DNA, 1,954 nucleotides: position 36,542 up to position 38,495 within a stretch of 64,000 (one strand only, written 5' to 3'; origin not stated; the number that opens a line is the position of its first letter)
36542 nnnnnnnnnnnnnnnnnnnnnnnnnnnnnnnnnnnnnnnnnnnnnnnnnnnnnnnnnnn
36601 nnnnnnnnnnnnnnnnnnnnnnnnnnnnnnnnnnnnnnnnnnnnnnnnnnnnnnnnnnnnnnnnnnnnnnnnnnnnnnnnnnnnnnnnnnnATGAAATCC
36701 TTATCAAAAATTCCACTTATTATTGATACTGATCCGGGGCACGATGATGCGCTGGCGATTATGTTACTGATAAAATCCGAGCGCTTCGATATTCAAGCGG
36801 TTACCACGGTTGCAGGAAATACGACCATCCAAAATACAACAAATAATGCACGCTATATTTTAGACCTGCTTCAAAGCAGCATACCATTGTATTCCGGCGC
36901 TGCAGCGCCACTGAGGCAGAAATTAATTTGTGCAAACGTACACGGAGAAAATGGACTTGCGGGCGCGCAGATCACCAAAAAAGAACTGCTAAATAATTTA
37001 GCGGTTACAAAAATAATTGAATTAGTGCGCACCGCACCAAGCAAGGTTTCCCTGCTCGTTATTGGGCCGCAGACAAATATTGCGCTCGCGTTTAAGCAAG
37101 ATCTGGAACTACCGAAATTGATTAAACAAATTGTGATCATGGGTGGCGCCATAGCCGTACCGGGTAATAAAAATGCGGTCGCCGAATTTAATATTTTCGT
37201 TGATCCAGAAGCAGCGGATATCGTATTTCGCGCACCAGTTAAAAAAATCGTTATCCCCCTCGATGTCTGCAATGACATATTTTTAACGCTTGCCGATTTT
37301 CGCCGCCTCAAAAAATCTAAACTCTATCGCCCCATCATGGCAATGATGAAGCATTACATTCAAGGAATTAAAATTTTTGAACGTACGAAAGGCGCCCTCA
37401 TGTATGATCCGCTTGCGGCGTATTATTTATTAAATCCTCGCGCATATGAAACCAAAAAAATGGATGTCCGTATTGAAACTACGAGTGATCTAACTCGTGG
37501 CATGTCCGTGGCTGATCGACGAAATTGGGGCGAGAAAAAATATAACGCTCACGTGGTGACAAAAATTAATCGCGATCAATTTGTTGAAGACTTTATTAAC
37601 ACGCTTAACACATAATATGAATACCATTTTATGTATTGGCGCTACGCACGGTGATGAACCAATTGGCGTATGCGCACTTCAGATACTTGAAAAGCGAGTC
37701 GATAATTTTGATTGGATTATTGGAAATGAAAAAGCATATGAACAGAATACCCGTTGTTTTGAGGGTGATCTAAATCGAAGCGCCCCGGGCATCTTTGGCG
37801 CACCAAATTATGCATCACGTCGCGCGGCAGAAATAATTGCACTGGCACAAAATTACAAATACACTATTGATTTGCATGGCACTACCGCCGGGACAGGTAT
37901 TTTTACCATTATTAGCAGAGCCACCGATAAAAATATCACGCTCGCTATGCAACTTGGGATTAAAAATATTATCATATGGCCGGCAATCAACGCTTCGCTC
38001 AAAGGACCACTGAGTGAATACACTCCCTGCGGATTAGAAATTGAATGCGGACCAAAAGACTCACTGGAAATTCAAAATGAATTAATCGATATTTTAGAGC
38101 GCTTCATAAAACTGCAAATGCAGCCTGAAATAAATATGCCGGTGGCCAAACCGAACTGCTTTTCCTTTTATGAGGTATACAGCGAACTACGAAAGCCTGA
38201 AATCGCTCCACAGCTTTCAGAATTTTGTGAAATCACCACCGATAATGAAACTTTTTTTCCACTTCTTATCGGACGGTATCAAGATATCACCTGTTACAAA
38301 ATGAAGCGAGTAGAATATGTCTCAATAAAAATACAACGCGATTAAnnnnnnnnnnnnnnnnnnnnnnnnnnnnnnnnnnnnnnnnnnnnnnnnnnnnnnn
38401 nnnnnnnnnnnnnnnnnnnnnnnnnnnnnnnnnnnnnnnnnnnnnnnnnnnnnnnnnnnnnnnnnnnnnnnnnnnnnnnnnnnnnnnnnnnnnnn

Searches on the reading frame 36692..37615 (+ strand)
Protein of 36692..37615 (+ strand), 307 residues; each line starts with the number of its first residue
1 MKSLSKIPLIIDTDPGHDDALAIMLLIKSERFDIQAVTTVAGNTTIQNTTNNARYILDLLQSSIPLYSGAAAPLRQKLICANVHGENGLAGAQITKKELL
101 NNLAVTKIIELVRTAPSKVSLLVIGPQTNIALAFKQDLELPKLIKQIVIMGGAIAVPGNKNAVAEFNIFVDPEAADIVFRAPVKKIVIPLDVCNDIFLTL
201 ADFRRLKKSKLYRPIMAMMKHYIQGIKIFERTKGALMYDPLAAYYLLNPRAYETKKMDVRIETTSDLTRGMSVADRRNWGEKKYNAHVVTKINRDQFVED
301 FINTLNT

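Call 66: search_protein_families(library=pfam, proteins=[window:36692-37615:+], max_evalue=0.00001)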
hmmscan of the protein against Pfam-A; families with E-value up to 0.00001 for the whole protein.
window:36692-37615:+ (307 aa): 1 family
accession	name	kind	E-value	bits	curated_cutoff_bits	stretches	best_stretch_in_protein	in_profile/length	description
PF01156.24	IU_nuc_hydro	-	1.1e-89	301.5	34.2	1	9-299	1-297/297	Inosine-uridine preferring nucleoside hydrolase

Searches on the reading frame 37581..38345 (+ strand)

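Call 66: search_protein_families(library=pfam, proteins=[window:37581-38345:+], max_evalue=0.00001)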
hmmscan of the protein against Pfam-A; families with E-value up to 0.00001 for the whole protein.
window:37581-38345:+ (254 aa): 1 family
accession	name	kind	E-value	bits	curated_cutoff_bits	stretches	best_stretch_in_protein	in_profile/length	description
PF24827.1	AstE_AspA_cat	-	1.2e-12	48.3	25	1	14-176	3-185/192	Succinylglutamate desuccinylase/Aspartoacylase catalytic domain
